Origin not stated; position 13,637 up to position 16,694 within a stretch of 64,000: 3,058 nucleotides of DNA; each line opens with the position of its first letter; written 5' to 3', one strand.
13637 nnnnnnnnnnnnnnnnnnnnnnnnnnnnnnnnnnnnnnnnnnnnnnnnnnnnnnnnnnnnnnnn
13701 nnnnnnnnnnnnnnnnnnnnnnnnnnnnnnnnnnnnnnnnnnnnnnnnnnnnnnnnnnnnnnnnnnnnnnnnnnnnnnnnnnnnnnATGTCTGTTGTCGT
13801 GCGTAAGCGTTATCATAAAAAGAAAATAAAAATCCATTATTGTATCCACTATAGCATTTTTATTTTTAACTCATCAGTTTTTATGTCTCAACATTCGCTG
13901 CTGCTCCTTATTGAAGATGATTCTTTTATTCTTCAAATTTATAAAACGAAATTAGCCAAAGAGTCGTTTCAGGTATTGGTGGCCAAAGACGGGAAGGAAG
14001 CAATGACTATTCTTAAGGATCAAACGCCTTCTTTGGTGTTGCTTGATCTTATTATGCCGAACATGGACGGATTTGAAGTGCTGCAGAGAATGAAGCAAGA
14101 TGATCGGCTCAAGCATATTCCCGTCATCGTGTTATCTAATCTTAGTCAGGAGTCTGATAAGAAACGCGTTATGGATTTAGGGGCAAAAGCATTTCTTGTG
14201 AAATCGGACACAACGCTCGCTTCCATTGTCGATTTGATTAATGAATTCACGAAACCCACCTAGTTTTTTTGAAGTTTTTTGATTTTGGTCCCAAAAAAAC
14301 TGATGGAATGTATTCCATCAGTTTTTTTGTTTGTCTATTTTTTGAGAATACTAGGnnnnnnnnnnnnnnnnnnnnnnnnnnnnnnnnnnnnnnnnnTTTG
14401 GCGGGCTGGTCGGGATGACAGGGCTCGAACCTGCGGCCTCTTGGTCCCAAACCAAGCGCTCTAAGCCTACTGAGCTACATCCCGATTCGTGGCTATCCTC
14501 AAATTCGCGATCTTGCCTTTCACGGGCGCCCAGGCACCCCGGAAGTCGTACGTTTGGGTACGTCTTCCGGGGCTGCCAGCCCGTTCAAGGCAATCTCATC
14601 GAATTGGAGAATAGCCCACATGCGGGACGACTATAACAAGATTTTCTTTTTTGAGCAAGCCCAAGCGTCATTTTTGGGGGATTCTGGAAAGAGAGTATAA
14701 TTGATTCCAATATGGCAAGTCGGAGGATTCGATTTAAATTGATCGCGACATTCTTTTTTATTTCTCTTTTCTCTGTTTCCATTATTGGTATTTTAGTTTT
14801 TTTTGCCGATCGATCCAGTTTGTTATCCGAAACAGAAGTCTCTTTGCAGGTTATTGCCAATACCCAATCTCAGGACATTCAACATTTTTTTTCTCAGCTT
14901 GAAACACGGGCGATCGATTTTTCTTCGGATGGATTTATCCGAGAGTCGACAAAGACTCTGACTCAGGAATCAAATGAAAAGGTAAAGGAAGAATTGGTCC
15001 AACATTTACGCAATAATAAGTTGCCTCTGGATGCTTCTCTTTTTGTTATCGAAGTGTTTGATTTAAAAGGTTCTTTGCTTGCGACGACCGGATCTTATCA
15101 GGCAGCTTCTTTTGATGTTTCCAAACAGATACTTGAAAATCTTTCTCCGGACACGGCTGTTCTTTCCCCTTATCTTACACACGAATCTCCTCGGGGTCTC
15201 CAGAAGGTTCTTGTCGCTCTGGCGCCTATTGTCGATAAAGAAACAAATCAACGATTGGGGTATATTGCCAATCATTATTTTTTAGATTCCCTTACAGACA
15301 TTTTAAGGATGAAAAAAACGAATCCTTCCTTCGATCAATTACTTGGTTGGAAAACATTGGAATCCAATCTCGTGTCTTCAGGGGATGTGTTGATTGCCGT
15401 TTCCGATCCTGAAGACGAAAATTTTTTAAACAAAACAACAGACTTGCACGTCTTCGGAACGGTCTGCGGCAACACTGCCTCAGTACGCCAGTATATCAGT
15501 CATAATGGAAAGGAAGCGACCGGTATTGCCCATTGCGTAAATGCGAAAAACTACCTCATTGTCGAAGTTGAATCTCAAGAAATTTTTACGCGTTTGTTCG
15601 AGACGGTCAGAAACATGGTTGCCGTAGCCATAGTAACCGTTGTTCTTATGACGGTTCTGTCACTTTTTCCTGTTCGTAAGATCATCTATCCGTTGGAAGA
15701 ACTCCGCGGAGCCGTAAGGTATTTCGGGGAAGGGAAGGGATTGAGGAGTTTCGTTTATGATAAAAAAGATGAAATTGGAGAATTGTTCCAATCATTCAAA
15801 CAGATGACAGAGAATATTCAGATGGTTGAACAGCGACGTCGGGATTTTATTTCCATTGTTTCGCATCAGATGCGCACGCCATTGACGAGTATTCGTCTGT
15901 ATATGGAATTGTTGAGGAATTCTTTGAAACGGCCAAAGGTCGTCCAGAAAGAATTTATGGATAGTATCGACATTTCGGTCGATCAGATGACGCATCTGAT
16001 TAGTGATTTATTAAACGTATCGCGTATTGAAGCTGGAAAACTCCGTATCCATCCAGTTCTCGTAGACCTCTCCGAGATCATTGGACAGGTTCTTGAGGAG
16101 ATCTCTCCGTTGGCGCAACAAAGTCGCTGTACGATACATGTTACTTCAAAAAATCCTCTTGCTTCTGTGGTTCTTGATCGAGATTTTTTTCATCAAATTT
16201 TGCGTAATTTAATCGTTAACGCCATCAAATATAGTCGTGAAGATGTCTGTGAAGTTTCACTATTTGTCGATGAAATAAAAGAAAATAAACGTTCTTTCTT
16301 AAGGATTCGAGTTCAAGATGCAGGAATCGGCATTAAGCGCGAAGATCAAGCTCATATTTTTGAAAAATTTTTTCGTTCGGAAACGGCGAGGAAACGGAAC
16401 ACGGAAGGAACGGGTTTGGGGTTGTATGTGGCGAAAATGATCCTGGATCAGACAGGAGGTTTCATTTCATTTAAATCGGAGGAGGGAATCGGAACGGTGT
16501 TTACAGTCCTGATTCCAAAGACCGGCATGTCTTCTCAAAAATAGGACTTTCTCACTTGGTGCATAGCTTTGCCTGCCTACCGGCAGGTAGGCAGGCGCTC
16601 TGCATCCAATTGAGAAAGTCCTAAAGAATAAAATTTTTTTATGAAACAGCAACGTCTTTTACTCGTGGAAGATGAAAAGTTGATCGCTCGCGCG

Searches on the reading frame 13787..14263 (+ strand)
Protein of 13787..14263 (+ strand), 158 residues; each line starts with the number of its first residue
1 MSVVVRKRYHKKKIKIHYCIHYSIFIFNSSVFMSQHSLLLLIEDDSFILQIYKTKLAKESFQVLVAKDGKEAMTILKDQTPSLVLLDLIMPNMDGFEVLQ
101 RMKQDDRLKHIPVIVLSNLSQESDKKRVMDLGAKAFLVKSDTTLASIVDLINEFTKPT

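Call 7: search_protein_families(library=pfam, proteins=[window:13787-14263:+], max_evalue=0.01)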
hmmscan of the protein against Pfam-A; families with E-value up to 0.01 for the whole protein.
window:13787-14263:+ (158 aa): 1 family
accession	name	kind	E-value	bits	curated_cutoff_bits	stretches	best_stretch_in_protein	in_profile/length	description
PF00072.30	Response_reg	-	1.6e-24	86.7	30.2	1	40-140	2-100/111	Response regulator receiver domain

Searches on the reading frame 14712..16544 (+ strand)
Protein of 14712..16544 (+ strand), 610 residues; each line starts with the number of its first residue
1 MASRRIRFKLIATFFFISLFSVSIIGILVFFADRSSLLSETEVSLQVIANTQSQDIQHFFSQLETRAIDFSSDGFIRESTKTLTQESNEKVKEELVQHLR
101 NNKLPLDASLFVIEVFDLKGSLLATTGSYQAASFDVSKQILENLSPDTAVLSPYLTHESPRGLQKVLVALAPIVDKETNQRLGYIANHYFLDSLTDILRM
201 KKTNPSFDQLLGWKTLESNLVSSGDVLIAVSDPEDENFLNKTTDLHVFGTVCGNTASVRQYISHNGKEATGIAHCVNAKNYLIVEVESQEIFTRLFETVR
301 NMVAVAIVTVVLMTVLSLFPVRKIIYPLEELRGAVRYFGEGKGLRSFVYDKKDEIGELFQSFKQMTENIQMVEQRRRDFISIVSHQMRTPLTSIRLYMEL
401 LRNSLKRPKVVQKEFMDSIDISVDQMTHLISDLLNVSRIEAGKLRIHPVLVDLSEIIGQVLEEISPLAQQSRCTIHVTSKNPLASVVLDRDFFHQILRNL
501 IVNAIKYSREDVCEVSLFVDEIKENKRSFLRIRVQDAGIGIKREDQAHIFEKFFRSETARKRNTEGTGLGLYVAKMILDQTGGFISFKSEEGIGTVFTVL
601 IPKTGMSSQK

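Call 6: search_protein_families(library=pfam, proteins=[window:14712-16544:+], max_evalue=0.01)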
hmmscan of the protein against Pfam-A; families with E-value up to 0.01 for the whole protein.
window:14712-16544:+ (610 aa): 5 families
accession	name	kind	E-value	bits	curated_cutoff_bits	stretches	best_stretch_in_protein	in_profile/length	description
PF02518.31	HATPase_c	-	1.6e-26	93.4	26.4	1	489-604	2-110/111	Histidine kinase-, DNA gyrase B-, and HSP90-like ATPase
PF00512.31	HisKA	-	3.3e-19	69.1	26.9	1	376-442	2-66/66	His Kinase A (phospho-acceptor) domain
PF00672.30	HAMP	-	5.3e-05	23.9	25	1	322-370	4-52/53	HAMP domain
PF13589.12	HATPase_c_3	-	0.0069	16.9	25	0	497-586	7-92/137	Histidine kinase-, DNA gyrase B-, and HSP90-like ATPase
PF02743.24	dCache_1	-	0.0077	16.2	45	0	38-199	4-160/240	Cache domain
